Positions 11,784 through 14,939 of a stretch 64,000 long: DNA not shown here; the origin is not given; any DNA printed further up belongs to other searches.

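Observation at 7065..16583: Translationally coupled four-gene operon built as two tandem [HTH-less Schlafen/AlbA_2-HATPase][large effector] dyads (PHP-SMC-like ATPase; SIR2): candidate undescribed anti-phage system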

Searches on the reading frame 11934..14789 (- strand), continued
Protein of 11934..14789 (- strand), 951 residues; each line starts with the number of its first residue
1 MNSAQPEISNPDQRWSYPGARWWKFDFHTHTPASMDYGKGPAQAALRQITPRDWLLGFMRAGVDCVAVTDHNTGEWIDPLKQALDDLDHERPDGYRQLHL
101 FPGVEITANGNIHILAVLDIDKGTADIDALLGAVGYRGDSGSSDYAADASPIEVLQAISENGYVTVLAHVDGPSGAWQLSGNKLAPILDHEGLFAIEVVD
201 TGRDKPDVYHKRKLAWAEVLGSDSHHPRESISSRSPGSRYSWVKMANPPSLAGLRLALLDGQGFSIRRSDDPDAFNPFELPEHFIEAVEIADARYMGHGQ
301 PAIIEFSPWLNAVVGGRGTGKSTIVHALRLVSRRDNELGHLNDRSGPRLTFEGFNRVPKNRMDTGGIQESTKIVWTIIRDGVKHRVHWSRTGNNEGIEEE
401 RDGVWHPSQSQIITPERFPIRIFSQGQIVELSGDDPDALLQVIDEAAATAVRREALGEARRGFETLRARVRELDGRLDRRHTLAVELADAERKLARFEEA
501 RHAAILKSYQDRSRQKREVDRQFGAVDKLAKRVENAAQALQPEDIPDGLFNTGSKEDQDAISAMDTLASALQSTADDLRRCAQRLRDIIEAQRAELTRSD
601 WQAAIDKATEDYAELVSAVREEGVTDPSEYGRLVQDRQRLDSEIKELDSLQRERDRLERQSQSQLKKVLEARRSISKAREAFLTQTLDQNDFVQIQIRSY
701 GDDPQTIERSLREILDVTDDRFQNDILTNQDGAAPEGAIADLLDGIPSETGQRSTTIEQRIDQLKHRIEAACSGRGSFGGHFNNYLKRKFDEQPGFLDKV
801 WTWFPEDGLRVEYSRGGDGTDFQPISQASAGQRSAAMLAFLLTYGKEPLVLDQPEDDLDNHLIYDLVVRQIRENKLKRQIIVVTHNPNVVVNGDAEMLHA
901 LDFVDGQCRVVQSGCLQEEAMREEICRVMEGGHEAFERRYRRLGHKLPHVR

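Call 76: find_related_loci(query=A1, collection=viral_contigs, flank=5000)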
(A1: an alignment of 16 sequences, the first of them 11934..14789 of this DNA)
Query A1 (951 aa) in viral_contigs; peptide patterns used: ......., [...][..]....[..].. (x = any residue, [..] = any of these).
367 stretches matched a pattern; 38 encode a relative of the query (tblastn E <= 1e-3); 37 distinct loci.
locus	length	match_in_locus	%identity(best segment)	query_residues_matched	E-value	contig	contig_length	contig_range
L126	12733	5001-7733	42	16-943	0e+0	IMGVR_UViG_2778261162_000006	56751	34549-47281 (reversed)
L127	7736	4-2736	42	16-943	0e+0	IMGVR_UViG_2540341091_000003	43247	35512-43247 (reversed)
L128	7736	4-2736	42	16-943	0e+0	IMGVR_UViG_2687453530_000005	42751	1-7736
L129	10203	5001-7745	34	13-943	6e-159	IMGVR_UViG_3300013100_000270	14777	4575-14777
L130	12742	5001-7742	35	19-943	6e-159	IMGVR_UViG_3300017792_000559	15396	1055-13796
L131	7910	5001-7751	26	19-942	8e-100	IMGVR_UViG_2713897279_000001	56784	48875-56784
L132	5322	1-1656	38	383-944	4e-99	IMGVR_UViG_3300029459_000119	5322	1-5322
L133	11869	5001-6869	25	281-945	2e-30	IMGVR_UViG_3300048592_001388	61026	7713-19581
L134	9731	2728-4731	26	227-939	3e-30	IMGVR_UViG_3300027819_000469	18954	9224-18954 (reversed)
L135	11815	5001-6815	26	304-945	1e-29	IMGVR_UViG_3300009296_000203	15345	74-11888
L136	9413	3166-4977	24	304-945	6e-30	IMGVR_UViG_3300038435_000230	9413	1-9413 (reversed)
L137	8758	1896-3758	25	283-945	2e-29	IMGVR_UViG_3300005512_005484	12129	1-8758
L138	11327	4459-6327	25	281-945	1e-27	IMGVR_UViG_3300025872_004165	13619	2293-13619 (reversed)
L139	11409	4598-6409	24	304-945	2e-28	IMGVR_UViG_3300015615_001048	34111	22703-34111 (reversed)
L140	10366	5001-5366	41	819-942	1e-23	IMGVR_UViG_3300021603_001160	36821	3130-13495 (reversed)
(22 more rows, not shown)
